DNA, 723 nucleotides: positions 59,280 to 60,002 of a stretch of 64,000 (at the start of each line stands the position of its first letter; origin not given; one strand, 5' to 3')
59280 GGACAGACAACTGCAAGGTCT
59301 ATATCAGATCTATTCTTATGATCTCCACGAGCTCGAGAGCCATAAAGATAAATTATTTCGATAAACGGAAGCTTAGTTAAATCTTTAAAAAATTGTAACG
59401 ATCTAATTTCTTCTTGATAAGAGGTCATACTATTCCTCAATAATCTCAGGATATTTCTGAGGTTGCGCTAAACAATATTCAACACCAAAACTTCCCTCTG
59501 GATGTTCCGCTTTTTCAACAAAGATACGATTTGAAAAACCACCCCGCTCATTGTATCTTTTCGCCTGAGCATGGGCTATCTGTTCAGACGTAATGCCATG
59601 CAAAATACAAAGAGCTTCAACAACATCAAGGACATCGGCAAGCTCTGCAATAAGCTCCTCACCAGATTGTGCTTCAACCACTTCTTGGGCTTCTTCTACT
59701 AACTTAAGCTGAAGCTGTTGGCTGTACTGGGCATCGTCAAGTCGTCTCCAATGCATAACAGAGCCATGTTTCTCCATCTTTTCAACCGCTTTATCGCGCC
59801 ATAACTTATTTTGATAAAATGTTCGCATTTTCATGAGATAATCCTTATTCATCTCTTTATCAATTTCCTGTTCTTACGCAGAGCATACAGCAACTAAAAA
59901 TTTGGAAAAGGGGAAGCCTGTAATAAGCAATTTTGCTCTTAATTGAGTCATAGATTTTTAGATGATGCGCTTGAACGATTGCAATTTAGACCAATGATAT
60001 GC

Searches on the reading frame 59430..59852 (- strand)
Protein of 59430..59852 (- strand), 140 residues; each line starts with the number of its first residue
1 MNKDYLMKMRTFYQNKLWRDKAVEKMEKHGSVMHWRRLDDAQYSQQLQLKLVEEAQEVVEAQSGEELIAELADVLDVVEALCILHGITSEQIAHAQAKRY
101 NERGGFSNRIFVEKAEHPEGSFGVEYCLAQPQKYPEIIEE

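Call 3: search_protein_families(library=pfam, proteins=[window:59430-59852:-], max_evalue=0.1)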
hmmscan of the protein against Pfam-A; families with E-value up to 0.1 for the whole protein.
window:59430-59852:- (140 aa): 3 families
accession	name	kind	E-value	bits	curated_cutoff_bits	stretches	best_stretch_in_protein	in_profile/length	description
PF01503.22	PRA-PH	-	2.7e-05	24.9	21.3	1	45-93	27-79/86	Phosphoribosyl-ATP pyrophosphohydrolase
PF03819.22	MazG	-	7.8e-05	23.3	22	1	44-103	3-69/74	MazG nucleotide pyrophosphohydrolase domain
PF22391.1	DUF6975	-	0.021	14.9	27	1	68-101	19-52/198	Family of unknown function (DUF6975)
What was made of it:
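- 59430..59852 (-): MazG-like all-alpha NTP pyrophosphohydrolase of the 'house-cleaning noncanonical NTP pyrophosphatase' family (140-aa ORF; probable start at 59834, giving 134 aa). Pfam PRA-PH 2.7e-5 and MazG 7.8e-5 (call 3).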

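Call 4: search_protein_families(library=padloc, proteins=[window:59430-59852:-], max_evalue=0.1)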
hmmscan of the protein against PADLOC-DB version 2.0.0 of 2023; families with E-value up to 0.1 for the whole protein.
window:59430-59852:- (140 aa): 0 families

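Call 5: search_protein_families(library=ncbifam, proteins=[window:59430-59852:-], max_evalue=0.1)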
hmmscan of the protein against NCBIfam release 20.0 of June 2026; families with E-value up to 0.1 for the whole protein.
window:59430-59852:- (140 aa): 4 families
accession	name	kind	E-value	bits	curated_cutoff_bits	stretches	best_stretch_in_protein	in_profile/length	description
TIGR03188.1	histidine_hisI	equivalog_domain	0.00044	20.4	42.7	1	45-93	30-81/84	phosphoribosyl-ATP diphosphatase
NF001613.0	PRK00400.1-5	equivalog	0.0036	17.3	120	1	32-104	23-97/107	phosphoribosyl-ATP diphosphatase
NF005838.0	PRK07748.1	equivalog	0.022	14.3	169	1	16-79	141-202/207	3'-5' exonuclease KapD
NF001610.0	PRK00400.1-1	equivalog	0.043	14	104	1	34-92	30-89/93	phosphoribosyl-ATP diphosphatase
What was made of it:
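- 59430..59852 (-): HisE models score far below cut-off (call 5).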

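Call 25: search_solved_structures(query=window:59430-59852:-, max_evalue=0.1, show_alignments=2)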
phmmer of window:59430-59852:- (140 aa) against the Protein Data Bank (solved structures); distinct sequences matched with E-value up to 0.1: 22.
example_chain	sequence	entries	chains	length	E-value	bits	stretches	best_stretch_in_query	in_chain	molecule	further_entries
4osk_A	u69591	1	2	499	0.00028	24.5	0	71-94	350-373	Hax3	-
3v6p_A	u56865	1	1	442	0.00029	24.5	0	71-94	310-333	dHax3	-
4gjp_A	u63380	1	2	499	0.00051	23.7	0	71-94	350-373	Hax3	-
6jw3_A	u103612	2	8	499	0.00053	23.7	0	74-94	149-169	TAL effector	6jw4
6jw0_A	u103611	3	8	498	0.00061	23.5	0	71-94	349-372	TAL effector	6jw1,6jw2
4osq_A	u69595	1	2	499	0.00064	23.4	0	71-99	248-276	Hax3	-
6jw5_A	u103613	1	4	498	0.00066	23.3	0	60-94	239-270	TAL effector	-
6jtq_A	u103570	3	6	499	0.00071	23.2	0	70-94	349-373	TAL effector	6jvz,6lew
4osr_A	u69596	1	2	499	0.00074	23.2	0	71-94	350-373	Hax3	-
4oss_A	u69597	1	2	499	0.00075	23.2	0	70-94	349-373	Hax3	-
4osw_A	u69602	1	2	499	0.00082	23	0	70-94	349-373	Hax3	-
4osj_A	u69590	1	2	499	0.00092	22.9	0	70-94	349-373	Hax3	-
4gjr_A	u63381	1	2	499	0.0011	22.7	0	70-94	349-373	Hax3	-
3v6t_A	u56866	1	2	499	0.0011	22.7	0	70-94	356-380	dHax3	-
4osv_A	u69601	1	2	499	0.0011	22.6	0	71-94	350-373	Hax3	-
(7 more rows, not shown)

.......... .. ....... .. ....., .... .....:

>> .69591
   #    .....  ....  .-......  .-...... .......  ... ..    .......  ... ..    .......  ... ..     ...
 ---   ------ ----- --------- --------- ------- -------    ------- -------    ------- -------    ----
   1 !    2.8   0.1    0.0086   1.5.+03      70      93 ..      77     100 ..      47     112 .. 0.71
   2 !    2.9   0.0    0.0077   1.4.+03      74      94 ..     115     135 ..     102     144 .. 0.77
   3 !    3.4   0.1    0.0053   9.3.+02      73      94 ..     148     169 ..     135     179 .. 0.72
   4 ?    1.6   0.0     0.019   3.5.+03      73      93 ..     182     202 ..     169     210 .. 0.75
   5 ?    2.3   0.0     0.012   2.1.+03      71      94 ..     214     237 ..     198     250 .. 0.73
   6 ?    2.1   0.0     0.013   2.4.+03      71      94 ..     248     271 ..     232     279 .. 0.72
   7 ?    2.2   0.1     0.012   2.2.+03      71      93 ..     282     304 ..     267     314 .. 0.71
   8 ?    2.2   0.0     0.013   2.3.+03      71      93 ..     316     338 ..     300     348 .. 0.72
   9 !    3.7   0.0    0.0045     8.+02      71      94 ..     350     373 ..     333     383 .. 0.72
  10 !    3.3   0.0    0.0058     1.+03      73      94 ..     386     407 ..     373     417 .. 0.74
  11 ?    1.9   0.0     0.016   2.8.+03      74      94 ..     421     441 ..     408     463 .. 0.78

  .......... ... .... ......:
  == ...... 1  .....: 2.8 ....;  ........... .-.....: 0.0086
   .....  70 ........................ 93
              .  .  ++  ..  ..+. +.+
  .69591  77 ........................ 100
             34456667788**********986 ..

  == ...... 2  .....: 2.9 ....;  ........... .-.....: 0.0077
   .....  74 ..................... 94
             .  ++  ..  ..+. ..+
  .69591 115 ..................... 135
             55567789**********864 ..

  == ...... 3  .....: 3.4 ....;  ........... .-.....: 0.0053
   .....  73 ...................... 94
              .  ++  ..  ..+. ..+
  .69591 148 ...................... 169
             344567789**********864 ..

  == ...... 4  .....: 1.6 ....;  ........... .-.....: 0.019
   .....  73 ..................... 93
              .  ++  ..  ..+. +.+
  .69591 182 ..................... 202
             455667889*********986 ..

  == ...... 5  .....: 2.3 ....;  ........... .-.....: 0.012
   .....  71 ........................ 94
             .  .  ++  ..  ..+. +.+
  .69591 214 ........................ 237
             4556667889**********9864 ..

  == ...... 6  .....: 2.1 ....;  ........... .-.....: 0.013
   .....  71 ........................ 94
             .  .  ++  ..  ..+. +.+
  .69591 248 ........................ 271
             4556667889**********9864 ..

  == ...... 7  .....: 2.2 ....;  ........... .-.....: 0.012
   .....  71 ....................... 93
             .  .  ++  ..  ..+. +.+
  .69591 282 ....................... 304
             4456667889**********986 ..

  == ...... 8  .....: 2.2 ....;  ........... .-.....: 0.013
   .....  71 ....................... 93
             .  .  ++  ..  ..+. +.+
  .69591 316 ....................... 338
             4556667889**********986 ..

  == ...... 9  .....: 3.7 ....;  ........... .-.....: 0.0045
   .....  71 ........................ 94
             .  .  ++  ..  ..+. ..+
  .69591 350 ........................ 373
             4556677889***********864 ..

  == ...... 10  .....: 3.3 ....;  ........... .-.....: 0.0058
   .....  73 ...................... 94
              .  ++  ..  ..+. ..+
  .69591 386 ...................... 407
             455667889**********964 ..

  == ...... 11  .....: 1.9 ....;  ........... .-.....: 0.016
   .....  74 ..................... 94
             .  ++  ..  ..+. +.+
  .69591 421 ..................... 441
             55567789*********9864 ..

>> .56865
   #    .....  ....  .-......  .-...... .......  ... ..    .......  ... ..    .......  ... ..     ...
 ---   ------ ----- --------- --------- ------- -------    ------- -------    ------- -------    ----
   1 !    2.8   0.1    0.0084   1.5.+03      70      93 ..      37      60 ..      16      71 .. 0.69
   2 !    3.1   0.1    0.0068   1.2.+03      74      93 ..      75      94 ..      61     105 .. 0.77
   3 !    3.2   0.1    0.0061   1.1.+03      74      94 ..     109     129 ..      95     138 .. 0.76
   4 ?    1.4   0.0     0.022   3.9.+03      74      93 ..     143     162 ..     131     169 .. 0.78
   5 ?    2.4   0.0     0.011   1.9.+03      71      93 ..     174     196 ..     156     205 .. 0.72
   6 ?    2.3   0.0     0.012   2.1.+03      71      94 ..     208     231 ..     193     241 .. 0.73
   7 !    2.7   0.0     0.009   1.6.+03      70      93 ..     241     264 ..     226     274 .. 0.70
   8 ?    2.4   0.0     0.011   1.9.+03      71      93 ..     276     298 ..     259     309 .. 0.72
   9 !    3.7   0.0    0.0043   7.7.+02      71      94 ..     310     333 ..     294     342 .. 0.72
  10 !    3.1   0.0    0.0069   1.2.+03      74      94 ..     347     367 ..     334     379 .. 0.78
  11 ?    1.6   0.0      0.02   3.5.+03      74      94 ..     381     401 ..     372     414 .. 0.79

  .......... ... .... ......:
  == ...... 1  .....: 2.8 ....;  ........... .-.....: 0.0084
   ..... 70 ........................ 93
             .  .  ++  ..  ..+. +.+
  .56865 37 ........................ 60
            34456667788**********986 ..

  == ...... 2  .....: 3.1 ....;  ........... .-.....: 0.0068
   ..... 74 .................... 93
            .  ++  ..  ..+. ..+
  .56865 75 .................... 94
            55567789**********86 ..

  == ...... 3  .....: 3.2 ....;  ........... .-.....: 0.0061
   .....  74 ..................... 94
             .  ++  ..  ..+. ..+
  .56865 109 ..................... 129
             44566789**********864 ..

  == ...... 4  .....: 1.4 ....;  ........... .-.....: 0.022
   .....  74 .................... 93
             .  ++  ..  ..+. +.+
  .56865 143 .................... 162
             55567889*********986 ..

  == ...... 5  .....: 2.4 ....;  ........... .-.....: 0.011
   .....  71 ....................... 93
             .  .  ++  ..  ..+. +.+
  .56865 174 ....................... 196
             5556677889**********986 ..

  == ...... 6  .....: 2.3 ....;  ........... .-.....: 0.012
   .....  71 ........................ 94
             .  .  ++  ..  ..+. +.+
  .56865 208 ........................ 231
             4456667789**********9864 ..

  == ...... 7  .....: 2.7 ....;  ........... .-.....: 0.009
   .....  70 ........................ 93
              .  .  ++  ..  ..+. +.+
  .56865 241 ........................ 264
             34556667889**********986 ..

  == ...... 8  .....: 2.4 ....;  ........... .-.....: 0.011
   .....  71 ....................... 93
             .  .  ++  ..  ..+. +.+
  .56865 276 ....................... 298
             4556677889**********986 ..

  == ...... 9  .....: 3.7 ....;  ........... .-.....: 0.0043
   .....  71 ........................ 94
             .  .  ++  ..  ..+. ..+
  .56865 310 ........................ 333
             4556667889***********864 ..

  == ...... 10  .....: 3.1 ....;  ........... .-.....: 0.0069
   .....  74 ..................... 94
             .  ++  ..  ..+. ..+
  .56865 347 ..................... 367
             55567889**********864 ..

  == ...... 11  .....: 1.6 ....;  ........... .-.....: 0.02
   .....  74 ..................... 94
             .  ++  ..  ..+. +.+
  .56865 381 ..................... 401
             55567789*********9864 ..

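Call 28: find_homologous_proteins(query=window:59430-59852:-)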
Query window:59430-59852:- (140 aa): 125 proteins with E <= 0.001 among 157 candidates; the best 120 are listed.
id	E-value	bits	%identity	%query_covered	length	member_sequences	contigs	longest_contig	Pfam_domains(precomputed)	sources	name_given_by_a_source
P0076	2.0e-80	286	91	100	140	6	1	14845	PF03819.23,PF01503.23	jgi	jgi:predicted house-cleaning noncanonical NTP pyrophosphatase (MazG superfamily)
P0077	5.3e-72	258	89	96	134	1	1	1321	-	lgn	-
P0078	5.7e-70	252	86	96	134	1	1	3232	-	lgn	-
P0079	3.5e-66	239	84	96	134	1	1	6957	-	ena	-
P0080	4.6e-54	200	71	96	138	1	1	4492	-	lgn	-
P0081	6.4e-52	193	64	96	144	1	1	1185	-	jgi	jgi:predicted house-cleaning noncanonical NTP pyrophosphatase (MazG superfamily)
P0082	1.2e-49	186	66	96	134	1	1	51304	-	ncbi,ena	-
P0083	2.4e-49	185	67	96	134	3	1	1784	-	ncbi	-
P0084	6.3e-48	180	62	95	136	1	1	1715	-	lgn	-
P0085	1.8e-47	179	64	95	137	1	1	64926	PF01503.23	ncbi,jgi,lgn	-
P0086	2.9e-47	178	59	94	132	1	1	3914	-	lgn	-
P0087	3.4e-46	175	60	94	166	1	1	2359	-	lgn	-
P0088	4.1e-46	175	61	94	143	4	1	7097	-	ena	-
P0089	1.3e-45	173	61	94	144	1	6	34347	-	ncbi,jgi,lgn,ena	jgi:predicted house-cleaning noncanonical NTP pyrophosphatase (MazG superfamily)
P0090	1.6e-45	173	65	95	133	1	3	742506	-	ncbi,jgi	jgi:predicted house-cleaning noncanonical NTP pyrophosphatase (MazG superfamily)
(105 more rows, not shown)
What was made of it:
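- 59430..59852 (-): JGI names the homologues 'house-cleaning noncanonical NTP pyrophosphatase' (call 28).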

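Call 35: find_related_loci(query=A4, collection=metagenome_contigs, flank=5000)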
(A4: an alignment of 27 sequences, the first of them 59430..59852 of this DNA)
Query A4 (140 aa) in metagenome_contigs; peptide patterns used: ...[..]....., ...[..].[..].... (x = any residue, [..] = any of these).
229 stretches matched a pattern; 149 encode a relative of the query (tblastn E <= 1e-3); the best 80 are kept; 80 distinct loci.
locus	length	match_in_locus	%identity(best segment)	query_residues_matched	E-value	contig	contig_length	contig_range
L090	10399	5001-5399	64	5-137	6e-54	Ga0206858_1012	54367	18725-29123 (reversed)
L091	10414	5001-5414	57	1-138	3e-53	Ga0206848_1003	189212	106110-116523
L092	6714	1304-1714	55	2-138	1e-52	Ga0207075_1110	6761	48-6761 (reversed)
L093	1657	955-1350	61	9-140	2e-53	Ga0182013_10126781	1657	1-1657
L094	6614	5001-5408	60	3-138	3e-52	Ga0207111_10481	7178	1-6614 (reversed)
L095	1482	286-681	61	9-140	6e-54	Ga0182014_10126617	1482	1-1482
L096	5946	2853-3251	60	8-140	6e-52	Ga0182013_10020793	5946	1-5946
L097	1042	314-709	60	9-140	8e-55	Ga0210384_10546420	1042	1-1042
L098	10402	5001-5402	58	7-140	3e-51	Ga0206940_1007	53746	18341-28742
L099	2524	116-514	57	6-138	1e-51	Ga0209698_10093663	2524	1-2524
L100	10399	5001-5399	59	6-138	7e-51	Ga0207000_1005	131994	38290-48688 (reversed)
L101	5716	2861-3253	60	9-138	5e-51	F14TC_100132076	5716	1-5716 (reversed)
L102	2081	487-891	58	7-140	8e-51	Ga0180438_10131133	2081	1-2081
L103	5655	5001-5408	57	1-138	4e-50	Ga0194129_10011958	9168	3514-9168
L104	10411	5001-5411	54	2-138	2e-49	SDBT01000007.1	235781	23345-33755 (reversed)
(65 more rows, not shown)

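Call 60: search_protein_families(library=phrogs, proteins=[window:59430-59834:-], max_evalue=0.001)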
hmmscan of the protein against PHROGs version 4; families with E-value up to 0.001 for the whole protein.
window:59430-59834:- (134 aa): 0 families

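Call 68: search_solved_structures(query=A4, max_evalue=0.01, show_alignments=1)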
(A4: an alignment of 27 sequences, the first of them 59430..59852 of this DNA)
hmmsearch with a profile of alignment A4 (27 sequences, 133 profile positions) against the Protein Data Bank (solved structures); distinct sequences matched with E-value up to 0.01: 23.
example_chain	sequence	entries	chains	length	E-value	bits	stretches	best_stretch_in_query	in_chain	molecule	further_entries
9jo8_A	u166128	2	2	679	2.2e-06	31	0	52-91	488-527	TALE repeat protein targeting mitochondiral ND1-L gene. | TALE repeat protein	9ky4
3v6p_A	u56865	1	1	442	1.4e-05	28.4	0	51-91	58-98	dHax3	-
4osk_A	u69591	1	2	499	1.6e-05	28.1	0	51-91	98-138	Hax3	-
6jw5_A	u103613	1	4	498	1.9e-05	27.9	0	51-91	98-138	TAL effector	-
6jw3_A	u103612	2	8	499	2e-05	27.9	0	51-90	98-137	TAL effector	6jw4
6jw0_A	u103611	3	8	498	2e-05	27.8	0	51-90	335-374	TAL effector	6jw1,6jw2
6jtq_A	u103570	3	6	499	2.2e-05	27.7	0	51-90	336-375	TAL effector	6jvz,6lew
4osr_A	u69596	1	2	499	2.2e-05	27.7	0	51-91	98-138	Hax3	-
4osq_A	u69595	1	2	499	2.9e-05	27.3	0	51-91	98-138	Hax3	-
4gjp_A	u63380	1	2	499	3.2e-05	27.2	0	51-91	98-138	Hax3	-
4osw_A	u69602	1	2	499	3.3e-05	27.1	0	51-90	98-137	Hax3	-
4oss_A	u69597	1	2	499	3.5e-05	27.1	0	51-91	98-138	Hax3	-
4osj_A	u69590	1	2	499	3.5e-05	27.1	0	51-91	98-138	Hax3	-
4osl_A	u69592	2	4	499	3.6e-05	27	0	51-91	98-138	Hax3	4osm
4gjr_A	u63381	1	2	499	4.6e-05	26.7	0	50-90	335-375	Hax3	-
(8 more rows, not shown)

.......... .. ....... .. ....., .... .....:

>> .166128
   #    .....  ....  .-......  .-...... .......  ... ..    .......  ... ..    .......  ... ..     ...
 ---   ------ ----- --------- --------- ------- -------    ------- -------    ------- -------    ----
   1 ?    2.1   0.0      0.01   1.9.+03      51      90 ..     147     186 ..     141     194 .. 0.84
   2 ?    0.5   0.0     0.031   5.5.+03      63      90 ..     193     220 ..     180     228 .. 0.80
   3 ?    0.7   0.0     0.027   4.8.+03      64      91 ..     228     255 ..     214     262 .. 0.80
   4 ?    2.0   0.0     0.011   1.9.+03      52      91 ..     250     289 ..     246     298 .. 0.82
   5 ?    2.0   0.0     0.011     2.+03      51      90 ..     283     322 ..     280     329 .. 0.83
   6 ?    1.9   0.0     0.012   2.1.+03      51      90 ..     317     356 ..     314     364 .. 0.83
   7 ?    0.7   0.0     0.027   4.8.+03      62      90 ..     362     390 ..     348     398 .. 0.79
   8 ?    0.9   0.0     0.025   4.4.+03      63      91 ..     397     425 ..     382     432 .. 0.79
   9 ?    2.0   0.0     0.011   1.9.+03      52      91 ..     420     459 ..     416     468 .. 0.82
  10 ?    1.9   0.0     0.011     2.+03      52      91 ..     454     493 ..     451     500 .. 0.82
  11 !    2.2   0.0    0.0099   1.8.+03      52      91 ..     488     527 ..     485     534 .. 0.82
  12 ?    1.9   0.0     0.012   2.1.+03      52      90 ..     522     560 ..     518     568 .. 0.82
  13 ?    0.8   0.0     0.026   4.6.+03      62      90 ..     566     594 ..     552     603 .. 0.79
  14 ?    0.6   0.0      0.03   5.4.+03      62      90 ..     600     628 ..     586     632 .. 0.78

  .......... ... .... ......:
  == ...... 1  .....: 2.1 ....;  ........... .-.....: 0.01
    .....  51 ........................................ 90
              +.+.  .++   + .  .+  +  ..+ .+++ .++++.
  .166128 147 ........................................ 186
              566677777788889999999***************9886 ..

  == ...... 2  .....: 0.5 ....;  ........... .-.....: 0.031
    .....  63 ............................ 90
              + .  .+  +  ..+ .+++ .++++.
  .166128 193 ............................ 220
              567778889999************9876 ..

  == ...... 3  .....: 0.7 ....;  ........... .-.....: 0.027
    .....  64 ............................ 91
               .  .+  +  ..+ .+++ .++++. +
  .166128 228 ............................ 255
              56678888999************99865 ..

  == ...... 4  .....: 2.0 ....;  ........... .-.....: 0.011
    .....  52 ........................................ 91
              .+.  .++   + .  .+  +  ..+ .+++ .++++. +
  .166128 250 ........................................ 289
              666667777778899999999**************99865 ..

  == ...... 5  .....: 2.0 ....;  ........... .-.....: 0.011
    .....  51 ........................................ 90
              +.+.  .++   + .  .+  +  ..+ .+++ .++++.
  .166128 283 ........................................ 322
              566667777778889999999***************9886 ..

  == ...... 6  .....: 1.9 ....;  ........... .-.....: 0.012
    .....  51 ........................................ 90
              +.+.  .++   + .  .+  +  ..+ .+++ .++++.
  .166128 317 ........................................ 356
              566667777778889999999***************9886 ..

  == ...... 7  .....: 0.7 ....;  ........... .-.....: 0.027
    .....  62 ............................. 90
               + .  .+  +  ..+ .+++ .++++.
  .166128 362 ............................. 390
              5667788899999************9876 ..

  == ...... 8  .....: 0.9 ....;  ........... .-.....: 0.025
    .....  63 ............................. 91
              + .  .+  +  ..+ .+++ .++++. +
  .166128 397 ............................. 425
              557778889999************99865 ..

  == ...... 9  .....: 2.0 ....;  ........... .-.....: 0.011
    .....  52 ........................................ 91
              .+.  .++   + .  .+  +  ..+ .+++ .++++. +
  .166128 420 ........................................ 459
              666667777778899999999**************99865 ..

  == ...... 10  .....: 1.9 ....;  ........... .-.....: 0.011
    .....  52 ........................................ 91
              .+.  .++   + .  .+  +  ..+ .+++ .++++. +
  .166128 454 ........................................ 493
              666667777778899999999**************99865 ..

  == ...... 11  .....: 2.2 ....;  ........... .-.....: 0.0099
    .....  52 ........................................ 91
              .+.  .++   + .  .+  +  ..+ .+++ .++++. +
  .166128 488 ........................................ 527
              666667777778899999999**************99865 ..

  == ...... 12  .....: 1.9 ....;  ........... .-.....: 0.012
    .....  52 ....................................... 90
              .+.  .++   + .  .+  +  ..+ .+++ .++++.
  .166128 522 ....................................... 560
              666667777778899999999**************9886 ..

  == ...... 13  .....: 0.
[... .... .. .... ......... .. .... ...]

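Call 74: predict_structure(alignment_id=A4)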
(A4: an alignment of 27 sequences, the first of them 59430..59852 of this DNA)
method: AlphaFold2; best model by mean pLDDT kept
length: 140 residues; sequences in the alignment: 27
mean_pLDDT: 94.0   pTM: 0.78
mean pLDDT of the five models: 94.0, 93.7, 93.1, 92.9, 92.8
residues with pLDDT >= 90: 129; 70-90: 4; 50-70: 5; < 50: 2
segments of 3 or more residues with pLDDT < 50: none
pLDDT, mean of each block of 10 residues (from residue 1): 65 95 96 97 98 98 98 98 97 97 96 95 96 87
secondary structure, 60 per line:
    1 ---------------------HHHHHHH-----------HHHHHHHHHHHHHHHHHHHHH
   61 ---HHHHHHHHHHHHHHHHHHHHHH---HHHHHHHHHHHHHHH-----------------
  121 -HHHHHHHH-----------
elements in order: H22-28 H40-60 H64-85 H89-103 H122-129
